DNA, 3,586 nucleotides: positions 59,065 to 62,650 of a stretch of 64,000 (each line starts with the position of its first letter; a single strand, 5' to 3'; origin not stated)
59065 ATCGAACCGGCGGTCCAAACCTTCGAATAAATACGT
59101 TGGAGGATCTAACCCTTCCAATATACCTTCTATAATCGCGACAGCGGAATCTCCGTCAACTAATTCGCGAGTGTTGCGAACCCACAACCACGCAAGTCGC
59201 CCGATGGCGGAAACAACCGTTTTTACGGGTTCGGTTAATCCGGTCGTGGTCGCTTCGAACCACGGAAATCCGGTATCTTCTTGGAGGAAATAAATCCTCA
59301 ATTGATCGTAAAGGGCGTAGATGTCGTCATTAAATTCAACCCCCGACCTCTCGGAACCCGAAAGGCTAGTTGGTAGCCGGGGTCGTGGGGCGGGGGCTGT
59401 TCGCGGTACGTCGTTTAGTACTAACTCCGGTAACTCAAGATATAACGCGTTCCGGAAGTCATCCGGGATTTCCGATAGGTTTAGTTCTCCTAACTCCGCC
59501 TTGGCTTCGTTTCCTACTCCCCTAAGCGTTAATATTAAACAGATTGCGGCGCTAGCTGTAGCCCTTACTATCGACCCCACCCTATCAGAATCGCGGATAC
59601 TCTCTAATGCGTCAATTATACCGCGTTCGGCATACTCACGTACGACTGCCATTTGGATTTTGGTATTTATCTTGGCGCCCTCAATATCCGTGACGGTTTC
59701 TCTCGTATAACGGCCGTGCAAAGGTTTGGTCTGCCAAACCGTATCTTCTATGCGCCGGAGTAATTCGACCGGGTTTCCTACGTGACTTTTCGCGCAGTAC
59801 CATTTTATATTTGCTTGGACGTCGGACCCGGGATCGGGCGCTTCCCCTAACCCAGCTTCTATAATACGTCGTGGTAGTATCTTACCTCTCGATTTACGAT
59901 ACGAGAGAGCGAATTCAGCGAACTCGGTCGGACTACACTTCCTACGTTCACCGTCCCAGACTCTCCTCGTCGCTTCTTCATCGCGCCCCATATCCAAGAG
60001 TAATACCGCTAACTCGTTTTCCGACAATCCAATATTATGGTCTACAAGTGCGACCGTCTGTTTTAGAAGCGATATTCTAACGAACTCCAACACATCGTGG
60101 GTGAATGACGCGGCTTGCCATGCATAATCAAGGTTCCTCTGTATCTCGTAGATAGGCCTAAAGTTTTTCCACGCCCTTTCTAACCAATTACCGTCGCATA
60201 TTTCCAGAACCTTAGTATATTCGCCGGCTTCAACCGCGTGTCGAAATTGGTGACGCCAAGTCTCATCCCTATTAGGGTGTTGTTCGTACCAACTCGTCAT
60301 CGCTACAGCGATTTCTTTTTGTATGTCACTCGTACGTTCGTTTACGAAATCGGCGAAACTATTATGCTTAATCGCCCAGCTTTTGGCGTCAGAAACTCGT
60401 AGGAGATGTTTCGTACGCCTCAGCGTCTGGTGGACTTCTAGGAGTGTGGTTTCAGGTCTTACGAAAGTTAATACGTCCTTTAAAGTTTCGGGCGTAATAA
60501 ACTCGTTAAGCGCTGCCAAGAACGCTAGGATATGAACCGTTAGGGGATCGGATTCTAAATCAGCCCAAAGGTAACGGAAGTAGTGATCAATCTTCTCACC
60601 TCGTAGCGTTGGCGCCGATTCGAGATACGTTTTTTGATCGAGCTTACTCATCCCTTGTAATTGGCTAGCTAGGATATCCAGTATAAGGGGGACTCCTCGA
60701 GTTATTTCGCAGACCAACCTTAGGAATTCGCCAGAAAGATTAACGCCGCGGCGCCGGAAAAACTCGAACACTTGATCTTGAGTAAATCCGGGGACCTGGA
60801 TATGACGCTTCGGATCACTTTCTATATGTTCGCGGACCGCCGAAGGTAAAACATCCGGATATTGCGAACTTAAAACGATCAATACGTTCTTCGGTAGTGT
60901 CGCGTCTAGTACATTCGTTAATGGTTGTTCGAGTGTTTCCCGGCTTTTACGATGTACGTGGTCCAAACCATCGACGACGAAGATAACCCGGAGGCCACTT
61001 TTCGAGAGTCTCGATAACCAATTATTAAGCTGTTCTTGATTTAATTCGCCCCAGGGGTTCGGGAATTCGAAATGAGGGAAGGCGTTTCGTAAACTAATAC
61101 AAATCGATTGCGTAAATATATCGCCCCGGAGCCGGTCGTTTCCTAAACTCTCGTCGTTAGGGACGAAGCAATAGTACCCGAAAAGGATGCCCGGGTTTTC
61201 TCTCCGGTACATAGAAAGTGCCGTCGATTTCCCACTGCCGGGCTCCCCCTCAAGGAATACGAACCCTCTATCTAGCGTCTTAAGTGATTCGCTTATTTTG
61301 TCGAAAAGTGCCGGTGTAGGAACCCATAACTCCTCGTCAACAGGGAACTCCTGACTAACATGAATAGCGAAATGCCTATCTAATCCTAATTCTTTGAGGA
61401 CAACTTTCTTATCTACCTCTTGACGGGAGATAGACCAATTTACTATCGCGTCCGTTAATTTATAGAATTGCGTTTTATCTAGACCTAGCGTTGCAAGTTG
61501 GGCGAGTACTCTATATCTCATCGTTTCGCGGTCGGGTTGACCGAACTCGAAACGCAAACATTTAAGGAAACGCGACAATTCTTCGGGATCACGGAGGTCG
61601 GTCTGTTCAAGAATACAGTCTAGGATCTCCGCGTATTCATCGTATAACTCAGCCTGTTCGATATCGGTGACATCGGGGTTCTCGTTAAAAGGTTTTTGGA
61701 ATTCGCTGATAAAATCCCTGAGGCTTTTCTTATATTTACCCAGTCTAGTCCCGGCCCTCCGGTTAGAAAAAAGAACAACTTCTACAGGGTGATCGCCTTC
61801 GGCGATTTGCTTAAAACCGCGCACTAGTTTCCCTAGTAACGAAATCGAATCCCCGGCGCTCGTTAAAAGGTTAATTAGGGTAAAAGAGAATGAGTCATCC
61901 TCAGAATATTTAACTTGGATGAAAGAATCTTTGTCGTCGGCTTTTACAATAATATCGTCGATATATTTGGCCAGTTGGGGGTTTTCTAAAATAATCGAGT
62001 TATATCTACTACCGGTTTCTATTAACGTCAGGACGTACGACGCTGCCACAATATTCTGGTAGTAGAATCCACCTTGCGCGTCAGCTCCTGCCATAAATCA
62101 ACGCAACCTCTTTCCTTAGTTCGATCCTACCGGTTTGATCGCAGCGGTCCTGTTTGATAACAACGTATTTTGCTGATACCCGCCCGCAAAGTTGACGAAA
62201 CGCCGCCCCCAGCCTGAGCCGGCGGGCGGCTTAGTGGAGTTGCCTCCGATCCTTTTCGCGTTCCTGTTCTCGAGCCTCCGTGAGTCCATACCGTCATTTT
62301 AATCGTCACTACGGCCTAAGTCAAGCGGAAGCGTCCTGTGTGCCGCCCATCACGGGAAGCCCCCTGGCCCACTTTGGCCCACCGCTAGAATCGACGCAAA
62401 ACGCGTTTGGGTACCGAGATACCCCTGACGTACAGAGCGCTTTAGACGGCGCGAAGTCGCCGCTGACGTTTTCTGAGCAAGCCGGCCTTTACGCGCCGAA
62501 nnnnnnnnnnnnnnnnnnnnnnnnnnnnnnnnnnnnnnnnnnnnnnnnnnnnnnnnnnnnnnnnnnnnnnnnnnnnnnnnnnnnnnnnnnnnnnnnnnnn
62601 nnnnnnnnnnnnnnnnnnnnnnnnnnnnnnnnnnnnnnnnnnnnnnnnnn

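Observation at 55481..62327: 2146-aa NACHT/STAND protein with Cap4-like N-terminal domain, flanked by ~125-bp direct repeats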

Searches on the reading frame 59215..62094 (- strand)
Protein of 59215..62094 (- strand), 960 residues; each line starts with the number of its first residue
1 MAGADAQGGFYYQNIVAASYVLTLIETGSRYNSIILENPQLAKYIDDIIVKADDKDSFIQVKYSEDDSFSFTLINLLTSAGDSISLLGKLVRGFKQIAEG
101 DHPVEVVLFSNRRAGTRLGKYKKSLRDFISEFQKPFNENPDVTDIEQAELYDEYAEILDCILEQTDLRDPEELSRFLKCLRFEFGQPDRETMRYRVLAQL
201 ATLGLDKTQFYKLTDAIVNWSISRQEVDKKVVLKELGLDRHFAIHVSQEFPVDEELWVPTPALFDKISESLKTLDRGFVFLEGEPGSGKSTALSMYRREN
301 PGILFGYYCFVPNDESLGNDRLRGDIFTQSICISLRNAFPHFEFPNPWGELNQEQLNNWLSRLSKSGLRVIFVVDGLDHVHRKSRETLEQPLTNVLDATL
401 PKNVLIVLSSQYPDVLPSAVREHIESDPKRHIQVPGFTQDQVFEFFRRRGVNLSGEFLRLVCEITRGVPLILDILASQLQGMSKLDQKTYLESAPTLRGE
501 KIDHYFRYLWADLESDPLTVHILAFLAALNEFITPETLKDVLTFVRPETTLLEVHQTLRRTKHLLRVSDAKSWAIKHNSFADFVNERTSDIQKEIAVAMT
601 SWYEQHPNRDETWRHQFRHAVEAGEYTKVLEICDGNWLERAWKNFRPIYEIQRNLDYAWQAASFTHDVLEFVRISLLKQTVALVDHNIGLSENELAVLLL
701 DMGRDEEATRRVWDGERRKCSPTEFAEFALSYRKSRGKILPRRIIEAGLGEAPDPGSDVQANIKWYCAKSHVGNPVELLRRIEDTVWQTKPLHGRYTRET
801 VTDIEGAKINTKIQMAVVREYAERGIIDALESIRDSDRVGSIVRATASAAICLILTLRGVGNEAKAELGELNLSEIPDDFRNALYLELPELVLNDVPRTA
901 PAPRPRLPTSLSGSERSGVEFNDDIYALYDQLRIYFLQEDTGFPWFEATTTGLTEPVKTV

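Call 52: predict_structure(alignment_id=A3)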
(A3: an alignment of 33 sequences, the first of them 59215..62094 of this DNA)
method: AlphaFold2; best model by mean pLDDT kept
length: 960 residues; sequences in the alignment: 33
mean_pLDDT: 83.5   pTM: 0.60
mean pLDDT of the five models: 83.5, 82.9, 82.3, 81.4, 81.0
residues with pLDDT >= 90: 279; 70-90: 565; 50-70: 102; < 50: 14
segments of 3 or more residues with pLDDT < 50: 1-5, 792-795
pLDDT, mean of each block of 10 residues (from residue 1): 53 91 85 84 81 91 82 85 83 86 90 86 91 91 89 91 88 92 91 91 84 86 84 79 58 83 92 90 87 86 75 55 68 77 77 85 84 78 56 63 88 80 90 92 92 88 90 90 87 83 87 91 91 89 89 92 83 85 89 89 87 86 89 89 80 86 88 89 71 81 80 72 88 90 83 74 93 92 82 54 86 93 91 93 92 87 83 84 80 67 80 58 78 84 86 82
secondary structure, 60 per line:
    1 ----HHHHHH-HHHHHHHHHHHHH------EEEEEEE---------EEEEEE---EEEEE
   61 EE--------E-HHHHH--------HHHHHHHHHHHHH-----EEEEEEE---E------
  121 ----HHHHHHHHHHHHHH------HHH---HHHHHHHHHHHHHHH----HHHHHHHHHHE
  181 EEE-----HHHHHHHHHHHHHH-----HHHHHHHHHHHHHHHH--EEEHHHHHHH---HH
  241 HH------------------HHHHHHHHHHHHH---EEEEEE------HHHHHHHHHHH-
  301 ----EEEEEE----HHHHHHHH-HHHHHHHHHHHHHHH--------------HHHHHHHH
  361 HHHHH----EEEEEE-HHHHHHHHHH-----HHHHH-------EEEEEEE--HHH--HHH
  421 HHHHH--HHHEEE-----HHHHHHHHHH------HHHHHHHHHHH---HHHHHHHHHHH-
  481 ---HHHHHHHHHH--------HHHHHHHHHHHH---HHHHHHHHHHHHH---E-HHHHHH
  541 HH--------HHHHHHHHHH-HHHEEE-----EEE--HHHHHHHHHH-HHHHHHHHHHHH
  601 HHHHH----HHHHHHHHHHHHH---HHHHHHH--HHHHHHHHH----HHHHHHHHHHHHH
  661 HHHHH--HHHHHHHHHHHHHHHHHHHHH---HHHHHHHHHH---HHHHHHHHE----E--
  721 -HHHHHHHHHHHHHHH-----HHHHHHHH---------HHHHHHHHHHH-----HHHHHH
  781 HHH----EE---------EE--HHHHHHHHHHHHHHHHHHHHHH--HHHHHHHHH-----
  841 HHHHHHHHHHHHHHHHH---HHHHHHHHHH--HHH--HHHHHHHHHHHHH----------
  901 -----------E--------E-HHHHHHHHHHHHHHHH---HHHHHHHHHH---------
elements in order (helices of 4 or more, strands of 3 or more residues): H5-10 H12-24 E31-37 E47-52 E56-62 H73-77 H86-98 E104-110 H125-138 H151-165 H170-179 E180-183 H189-202 H208-223 E226-228 H229-235 H239-242 H261-273 E277-282 H289-299 E305-310 H315-322 H324-338 H353-365 E370-375 H377-386 H392-396 E404-410 H418-425 E431-433 H439-448 H455-465 H469-479 H484-493 H502-513 H517-529 H535-542 H551-560 E565-567 E573-575 H578-587 H589-605 H610-622 H626-632 H635-643 H648-665 H668-688 H692-701 H705-712 H722-736 H742-749 H759-769 H775-783 H803-824 H827-835 H841-857 H861-870 H878-890 H923-938 H942-951

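Call 56: fold_search(model_id=the predicted structure, library=pdb)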
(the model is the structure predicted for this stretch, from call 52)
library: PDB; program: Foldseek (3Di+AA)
matches with E <= 10: 1063; with E <= 0.001: 71
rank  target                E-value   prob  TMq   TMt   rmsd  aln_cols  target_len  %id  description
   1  8dgc_A                6.4e-16  1.00  0.38  0.20  37.9      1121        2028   14  Avs3 bound to phage PhiV-1 terminase (released 2022-08-03)
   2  8dgc_B                2.1e-14  1.00  0.24  0.14  34.7      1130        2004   14  Avs3 bound to phage PhiV-1 terminase (released 2022-08-03)
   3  6mfv_A                1.1e-10  1.00  0.24  0.33  21.1       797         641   12  Crystal structure of the Signal Transduction ATPase with Numerous Domains (STAND) protein with a tetratricopeptide rep (released 2019-02-20)
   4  3sfz                  1.2e-07  1.00  0.26  0.23   9.1       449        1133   16  Crystal structure of full-length murine Apaf-1 (released 2011-08-24)
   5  9zjv_A                2.6e-07  1.00  0.17  0.15  37.4      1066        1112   12  Human sterile alpha motif domain-containing protein 9 (SAMD9), asymmetric dimer "wing" shape (released 2026-02-25)
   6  1fnn_A                3.4e-07  1.00  0.15  0.31  16.0       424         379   16  CRYSTAL STRUCTURE OF CDC6P FROM PYROBACULUM AEROPHILUM (released 2000-10-04)
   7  3j2t_A                4.1e-07  1.00  0.18  0.16  23.1       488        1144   14  An improved model of the human apoptosome (released 2013-04-10)
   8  9h2l_A                4.4e-07  1.00  0.20  0.22  21.8       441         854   14  Cryo-EM structure of an octameric G10-resistosome from wheat (released 2025-09-24)
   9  9zjs_A                4.6e-07  1.00  0.19  0.17  39.1      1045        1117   12  Human sterile alpha motif domain-containing protein 9 (SAMD9), asymmetric dimer "shell" shape (released 2026-02-25)
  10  8bob_C                6.2e-07  1.00  0.27  0.55   8.4       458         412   17  Structural basis for negative regulation of the maltose system (released 2023-10-18)
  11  9qlv_A                6.2e-07  1.00  0.18  0.21  14.3       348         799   15  Cryo-EM structure of Arabidopsis TIR-NLR WRR4A tetramer in complex with effector CCG40 (released 2026-04-08)
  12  7dfv_B                7.6e-07  1.00  0.18  0.30  18.0       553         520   14  Cryo-EM structure of plant NLR RPP1 tetramer core part (released 2020-12-16)
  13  2qen                  1.8e-06  1.00  0.20  0.47  13.6       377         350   16  The walker-type atpase paby2304 of pyrococcus abyssi (released 2008-07-01)
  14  2fna_A                1.8e-06  1.00  0.18  0.41  13.7       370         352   15  Crystal structure of an archaeal aaa+ atpase (sso1545) from sulfolobus solfataricus p2 at 2.00 A resolution (released 2006-02-07)
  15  7jgr_G                3.1e-06  1.00  0.18  0.41  15.2       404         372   16  Structure of Drosophila ORC bound to DNA (84 bp) and Cdc6 (released 2020-09-09)
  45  7yia                  1.7e-04  1.00  0.18  0.34  17.3       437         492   12  Crystal structure of K74A mutant of Cap4 SAVED domain-containing receptor from Enterobacter cloacae (released 2023-05-31)
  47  7yib                  1.9e-04  1.00  0.18  0.33  17.8       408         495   12  Crystal structure of wild-type Cap4 SAVED domain-containing receptor from Enterobacter cloacae (released 2023-05-31)
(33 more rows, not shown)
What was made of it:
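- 61360..62094 (-): N-terminal Cap4/DUF4297-type PD-(D/E)xK nuclease domain, about aa 1-245. The catalytic block D46, D47 ... Q60-V-K62 is encoded at 61909-61959. Foldseek also matches 7yia/7yib (call 56).
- The N-terminal 960 aa match 8dgc SeAvs3 with E 6.4e-16 (call 56).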

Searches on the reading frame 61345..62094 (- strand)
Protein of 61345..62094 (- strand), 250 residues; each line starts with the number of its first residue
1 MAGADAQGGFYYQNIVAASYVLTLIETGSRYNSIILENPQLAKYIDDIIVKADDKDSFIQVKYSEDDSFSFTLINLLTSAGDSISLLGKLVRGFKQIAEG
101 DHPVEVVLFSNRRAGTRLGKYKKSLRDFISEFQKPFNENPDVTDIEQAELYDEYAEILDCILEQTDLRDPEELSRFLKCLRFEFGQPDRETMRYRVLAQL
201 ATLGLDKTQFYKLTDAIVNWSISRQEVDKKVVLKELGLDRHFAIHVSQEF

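Call 28: search_solved_structures(query=window:61345-62094:-, max_evalue=1, show_alignments=3)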
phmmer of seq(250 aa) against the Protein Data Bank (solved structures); distinct sequences matched with E-value up to 1: 1.
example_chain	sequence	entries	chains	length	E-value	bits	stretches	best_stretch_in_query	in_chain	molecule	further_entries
7sqd_A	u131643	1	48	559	0.66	12.8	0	91-207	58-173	Flagellin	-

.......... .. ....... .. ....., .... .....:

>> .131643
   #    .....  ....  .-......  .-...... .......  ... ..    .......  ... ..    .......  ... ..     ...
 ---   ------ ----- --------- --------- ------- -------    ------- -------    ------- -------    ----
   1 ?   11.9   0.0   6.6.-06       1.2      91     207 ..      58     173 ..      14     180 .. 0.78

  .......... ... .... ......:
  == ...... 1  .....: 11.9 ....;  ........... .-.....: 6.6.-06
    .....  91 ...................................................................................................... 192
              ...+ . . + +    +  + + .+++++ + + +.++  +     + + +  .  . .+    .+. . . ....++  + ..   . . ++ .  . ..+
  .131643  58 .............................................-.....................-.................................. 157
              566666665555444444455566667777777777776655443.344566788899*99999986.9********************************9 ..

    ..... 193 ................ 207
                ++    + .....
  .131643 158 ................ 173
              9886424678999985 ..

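Call 85: search_solved_structures(query=A7, max_evalue=10, show_alignments=4)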
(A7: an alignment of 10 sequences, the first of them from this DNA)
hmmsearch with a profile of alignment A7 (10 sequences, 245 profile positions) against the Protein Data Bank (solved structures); distinct sequences matched with E-value up to 10: 10.
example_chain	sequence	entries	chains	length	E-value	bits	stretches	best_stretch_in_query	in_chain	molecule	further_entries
7yib_A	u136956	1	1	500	2.5e-05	27.5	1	37-207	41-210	CD-NTase-associated protein 4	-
7yia_A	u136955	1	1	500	0.00047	23.4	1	37-207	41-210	CD-NTase-associated protein 4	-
9n00_A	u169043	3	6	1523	0.0015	21.7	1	2-87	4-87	AAA family ATPase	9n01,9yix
1fok_A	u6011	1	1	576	0.015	18.5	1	147-241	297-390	PROTEIN (FOKI RESTRICTION ENDONUCLEASE)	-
8zue_A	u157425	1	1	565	0.032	17.4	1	3-66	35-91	Anti-bacteriophage protein A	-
1lw7_A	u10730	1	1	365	0.058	16.5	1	111-171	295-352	TRANSCRIPTIONAL REGULATOR NADR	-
2vye_A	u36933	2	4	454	0.18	14.9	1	107-179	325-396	REPLICATIVE DNA HELICASE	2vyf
4yy2_A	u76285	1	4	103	0.21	14.7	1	126-184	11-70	dTor_3x33L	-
4yy5_A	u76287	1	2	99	0.23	14.6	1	127-184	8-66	dTor_3x33L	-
2r6a_A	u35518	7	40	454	0.32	14.1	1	106-179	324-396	Replicative helicase | Replicative DNA helicase DnaB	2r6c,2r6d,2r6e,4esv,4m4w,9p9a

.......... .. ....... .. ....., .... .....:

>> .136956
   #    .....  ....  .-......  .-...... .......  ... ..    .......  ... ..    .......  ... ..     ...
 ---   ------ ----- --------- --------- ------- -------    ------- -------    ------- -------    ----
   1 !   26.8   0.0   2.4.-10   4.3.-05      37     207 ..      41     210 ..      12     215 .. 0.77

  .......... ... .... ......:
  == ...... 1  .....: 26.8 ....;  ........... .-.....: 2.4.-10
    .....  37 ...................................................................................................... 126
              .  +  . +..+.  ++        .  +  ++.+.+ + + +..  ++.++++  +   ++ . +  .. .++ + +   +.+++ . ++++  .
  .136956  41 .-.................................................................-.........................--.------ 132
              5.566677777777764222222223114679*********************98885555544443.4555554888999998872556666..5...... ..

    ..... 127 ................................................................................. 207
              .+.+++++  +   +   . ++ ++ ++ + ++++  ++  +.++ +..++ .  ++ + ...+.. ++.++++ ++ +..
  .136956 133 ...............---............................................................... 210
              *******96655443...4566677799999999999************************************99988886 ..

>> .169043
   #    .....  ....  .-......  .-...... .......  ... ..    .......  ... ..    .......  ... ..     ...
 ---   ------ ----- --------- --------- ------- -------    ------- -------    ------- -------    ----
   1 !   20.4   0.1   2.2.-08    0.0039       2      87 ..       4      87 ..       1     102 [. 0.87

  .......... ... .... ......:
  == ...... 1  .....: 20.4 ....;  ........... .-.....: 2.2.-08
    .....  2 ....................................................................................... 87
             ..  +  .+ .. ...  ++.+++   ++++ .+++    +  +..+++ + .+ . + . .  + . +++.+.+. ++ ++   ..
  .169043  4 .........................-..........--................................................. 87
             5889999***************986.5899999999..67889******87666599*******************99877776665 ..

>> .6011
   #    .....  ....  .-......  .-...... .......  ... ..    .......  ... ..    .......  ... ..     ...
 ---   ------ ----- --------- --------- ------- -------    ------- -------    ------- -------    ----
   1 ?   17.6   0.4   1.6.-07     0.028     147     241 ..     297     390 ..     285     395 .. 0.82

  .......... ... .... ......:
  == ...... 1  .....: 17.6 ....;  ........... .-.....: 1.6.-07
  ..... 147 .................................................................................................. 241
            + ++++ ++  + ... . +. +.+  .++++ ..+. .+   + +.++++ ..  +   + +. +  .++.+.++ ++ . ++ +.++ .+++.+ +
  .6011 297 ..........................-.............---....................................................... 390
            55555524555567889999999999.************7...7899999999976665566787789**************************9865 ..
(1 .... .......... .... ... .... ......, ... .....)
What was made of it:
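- Closest known: Cap4. Same: The nuclease fold and active-site motif are the same, with DD and QxK aligned (call 85) and a Foldseek hit (call 56).
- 61360..62094 (-): A profile alignment to EcCap4 7yib has E 2.5e-5, with K62 aligned to K74 (call 85).
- On Cap4/DUF4297 PD-(D/E)xK nuclease domain: K62 aligns with K74 of EcCap4, and 7yia is the K74A mutant (call 85).
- K62 aligns with the catalytic K74 of EcCap4 (call 85).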

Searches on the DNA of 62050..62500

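Call 79: search_rna_families(source=window, start=62050, end=62500, threshold=evalue, max_evalue=10)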
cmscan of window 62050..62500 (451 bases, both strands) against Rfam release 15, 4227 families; matches with E-value up to 10: 4.
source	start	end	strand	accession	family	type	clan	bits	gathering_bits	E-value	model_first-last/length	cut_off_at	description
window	62190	62251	+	RF02473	GlsR4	Gene; snRNA; snoRNA; CD-box;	-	14.5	70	2.7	1-61/61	no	Small nucleolar RNA GlsR4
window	62148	62227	+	RF01643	ceN56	Gene; sRNA;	-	13.4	60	8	1-125/125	no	Caenorhabditis sRNA ceN56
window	62161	62236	-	RF01740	gyrA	Cis-reg;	-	12.4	45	5.9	1-88/88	no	gyrA RNA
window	62281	62362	-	RF04317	aceE-II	Cis-reg;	-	8.9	100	6.4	1-190/190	no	aceE-II ncRNA motif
